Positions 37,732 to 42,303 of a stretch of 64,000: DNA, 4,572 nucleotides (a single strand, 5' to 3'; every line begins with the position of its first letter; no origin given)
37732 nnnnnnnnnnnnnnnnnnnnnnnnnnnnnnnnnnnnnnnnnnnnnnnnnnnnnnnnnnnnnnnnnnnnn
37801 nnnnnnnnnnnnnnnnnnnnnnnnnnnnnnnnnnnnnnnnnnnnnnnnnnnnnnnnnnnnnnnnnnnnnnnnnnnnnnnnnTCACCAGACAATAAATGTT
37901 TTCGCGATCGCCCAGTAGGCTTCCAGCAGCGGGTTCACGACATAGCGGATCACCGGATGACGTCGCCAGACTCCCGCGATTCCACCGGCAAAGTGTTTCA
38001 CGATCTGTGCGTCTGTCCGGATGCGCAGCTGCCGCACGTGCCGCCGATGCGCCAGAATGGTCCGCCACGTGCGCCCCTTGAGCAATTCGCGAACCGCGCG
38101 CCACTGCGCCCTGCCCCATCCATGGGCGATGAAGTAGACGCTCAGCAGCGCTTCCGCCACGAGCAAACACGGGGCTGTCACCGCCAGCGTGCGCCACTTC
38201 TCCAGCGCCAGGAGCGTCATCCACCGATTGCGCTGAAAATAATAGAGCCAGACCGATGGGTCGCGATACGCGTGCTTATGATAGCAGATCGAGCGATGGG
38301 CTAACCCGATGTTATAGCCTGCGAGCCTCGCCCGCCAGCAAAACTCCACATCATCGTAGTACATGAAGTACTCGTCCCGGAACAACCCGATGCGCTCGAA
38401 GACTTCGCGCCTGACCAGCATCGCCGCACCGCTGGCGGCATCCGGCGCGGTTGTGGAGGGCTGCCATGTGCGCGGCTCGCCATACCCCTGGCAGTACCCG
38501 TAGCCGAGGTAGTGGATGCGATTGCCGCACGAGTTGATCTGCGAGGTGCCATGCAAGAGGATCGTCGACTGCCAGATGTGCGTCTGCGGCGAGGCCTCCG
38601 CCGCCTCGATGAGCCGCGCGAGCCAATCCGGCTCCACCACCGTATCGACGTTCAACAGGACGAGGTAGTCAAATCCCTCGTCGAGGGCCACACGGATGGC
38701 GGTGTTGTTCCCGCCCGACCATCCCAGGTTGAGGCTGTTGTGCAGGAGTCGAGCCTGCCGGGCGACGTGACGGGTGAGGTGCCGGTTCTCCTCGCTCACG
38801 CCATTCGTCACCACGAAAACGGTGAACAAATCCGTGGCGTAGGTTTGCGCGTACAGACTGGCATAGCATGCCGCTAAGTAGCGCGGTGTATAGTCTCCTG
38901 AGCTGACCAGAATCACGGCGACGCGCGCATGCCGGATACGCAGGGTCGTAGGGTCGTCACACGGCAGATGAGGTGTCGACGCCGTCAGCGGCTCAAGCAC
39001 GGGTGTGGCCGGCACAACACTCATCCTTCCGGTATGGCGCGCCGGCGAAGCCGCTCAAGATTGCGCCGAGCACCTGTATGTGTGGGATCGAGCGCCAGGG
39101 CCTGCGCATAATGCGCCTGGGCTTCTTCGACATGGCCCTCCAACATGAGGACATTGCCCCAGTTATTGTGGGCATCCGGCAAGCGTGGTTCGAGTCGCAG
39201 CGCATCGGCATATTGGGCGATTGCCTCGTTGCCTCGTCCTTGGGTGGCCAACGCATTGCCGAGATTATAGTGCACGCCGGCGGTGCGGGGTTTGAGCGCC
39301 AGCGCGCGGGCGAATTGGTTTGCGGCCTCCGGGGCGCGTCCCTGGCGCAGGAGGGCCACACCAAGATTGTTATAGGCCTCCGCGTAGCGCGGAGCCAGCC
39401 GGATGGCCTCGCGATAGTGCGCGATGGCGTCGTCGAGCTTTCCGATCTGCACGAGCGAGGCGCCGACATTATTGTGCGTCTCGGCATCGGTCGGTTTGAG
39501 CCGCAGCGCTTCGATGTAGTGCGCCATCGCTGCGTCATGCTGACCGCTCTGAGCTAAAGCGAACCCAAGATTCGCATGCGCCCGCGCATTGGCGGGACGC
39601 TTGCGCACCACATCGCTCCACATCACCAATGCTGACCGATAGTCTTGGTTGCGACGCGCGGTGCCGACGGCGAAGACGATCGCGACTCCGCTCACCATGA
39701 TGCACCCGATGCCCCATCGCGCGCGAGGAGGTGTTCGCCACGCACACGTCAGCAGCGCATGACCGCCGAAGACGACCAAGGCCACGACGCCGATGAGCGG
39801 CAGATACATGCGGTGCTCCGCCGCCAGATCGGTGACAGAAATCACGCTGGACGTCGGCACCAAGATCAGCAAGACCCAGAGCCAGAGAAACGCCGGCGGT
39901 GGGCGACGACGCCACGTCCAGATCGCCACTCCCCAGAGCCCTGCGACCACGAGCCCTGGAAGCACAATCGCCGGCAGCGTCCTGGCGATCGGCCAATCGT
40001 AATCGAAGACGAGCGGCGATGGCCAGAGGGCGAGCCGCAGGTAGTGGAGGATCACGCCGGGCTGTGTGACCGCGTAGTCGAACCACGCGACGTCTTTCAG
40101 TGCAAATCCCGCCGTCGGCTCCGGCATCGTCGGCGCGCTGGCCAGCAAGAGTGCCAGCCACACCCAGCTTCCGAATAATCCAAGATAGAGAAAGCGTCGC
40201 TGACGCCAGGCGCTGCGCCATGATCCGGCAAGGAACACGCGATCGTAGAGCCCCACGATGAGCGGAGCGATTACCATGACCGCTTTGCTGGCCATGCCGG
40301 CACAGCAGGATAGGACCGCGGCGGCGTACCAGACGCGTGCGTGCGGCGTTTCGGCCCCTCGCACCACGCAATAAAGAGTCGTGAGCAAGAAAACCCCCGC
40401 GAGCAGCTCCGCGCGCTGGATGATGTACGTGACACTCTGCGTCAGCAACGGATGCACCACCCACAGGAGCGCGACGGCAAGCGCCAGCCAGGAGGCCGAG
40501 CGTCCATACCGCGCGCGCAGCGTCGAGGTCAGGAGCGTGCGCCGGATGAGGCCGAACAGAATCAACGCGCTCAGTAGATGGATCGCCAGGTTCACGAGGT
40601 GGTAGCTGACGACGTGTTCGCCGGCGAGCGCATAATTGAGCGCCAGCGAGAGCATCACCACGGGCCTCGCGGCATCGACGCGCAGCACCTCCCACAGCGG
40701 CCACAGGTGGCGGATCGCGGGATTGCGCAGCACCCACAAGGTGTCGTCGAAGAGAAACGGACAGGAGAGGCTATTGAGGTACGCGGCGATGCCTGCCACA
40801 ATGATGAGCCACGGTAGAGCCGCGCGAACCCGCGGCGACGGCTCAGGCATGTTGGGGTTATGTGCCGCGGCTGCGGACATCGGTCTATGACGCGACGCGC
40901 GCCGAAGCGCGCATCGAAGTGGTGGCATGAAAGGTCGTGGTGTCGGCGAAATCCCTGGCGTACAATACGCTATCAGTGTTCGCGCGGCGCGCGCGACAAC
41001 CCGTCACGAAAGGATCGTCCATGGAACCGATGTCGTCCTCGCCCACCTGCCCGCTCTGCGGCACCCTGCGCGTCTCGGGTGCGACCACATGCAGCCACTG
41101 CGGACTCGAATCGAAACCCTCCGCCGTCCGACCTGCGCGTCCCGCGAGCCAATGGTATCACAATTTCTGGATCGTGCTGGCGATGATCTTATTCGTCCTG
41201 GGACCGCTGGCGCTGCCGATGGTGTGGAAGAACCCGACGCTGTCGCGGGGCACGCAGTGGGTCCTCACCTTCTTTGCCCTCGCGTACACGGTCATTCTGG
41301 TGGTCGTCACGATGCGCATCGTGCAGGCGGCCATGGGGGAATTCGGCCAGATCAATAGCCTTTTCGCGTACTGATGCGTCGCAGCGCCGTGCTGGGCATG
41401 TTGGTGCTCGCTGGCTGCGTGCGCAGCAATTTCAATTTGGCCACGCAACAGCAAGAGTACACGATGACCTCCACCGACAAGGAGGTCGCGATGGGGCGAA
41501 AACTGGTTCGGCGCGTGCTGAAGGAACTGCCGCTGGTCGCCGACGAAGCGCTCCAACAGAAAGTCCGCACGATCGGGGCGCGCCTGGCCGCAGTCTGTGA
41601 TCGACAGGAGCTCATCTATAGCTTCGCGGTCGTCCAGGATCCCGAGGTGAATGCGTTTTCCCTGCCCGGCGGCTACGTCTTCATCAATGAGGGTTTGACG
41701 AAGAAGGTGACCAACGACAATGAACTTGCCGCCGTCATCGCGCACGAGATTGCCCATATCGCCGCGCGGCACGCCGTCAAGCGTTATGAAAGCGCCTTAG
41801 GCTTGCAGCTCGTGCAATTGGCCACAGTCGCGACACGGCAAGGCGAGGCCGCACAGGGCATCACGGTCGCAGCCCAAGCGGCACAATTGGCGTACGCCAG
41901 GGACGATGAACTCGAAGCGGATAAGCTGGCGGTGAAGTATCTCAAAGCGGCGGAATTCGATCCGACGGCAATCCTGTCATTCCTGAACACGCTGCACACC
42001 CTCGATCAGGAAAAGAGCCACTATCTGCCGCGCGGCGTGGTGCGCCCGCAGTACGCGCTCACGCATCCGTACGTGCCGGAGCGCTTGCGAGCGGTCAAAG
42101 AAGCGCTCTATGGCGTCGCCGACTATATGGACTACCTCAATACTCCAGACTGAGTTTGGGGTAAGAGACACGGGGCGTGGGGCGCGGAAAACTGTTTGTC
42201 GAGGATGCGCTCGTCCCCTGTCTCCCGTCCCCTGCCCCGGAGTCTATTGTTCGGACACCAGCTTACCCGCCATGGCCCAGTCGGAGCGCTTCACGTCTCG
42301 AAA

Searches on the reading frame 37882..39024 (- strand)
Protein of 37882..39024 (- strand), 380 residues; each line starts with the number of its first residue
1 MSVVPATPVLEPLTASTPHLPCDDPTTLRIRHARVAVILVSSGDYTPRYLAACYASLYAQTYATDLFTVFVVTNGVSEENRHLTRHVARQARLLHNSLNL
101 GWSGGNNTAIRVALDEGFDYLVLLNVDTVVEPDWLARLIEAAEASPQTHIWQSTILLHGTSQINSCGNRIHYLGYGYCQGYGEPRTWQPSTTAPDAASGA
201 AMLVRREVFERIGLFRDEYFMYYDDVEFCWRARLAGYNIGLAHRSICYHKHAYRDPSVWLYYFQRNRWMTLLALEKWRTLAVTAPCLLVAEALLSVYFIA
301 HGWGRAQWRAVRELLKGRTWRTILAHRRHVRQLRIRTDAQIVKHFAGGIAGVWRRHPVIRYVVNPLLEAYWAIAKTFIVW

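Call 65: search_protein_families(library=pfam, proteins=[window:37882-39024:-], max_evalue=0.00001)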
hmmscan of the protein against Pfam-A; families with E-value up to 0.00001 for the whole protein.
window:37882-39024:- (380 aa): 3 families
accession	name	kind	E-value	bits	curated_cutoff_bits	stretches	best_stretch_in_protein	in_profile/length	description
PF13641.12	Glyco_tranf_2_3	-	2.4e-14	54.3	27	1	37-269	5-228/230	Glycosyltransferase like family 2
PF00535.33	Glycos_transf_2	-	1.7e-12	48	23.3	1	48-155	11-116/168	Glycosyl transferase family 2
PF13632.12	Glyco_trans_2_3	-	6e-08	33.2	27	1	121-278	2-149/198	Glycosyl transferase family group 2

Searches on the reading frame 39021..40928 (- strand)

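Call 65: search_protein_families(library=pfam, proteins=[window:39021-40928:-], max_evalue=0.00001)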
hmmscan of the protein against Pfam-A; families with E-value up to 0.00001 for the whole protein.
window:39021-40928:- (635 aa): 15 families
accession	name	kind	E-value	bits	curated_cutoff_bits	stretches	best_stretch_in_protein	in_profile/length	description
PF13414.12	TPR_11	-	7e-42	141.3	26.8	4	491-530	3-42/42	TPR repeat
PF00515.34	TPR_1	-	1.3e-34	117.1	27.8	2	448-481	1-34/34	Tetratricopeptide repeat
PF07719.23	TPR_2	-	3.3e-34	114.6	27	2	584-617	1-34/34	Tetratricopeptide repeat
PF13181.12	TPR_8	-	6.6e-24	82.4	25.7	0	448-480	1-33/34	Tetratricopeptide repeat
PF13432.12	TPR_16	-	4e-21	75.6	32.7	2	491-547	6-62/65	Tetratricopeptide repeat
PF13424.12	TPR_12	-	4e-21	75.4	30.1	1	482-546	3-75/77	Tetratricopeptide repeat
PF13431.12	TPR_17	-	1.5e-19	69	24.4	1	504-535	1-32/34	Tetratricopeptide repeat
PF14559.12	TPR_19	-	1.7e-18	67.2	25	1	526-587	1-62/68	Tetratricopeptide repeat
PF13428.12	TPR_14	-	6.8e-15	54.5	23.5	0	490-523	9-42/44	Tetratricopeptide repeat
PF13374.12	TPR_10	-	1.2e-13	51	27.5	0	516-545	2-31/42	Tetratricopeptide repeat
PF13176.12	TPR_7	-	2.3e-11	43.2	27.9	0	450-482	1-35/36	Tetratricopeptide repeat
PF03704.23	BTAD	-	7.8e-08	33.2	22.1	0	509-578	55-124/146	Bacterial transcriptional activator domain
PF23914.1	TPR_CcmH_CycH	-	1.9e-06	28.3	42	0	426-482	99-155/158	Cytochrome c-type biogenesis protein H TPR domain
PF13371.12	TPR_9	-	3.6e-06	27.3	35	0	496-549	9-62/73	Tetratricopeptide repeat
PF24575.1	TPR_Slam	-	6.2e-06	27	35.2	0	494-539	59-104/104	Surface lipoprotein assembly modifier, N-terminal TPR repeats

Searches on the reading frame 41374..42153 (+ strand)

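Call 65: search_protein_families(library=pfam, proteins=[window:41374-42153:+], max_evalue=0.00001)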
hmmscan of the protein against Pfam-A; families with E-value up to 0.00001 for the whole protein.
window:41374-42153:+ (259 aa): 1 family
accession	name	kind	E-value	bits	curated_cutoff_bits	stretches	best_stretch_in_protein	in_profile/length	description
PF01435.24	Peptidase_M48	-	5e-36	124.7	20.3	1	60-243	3-184/186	Peptidase family M48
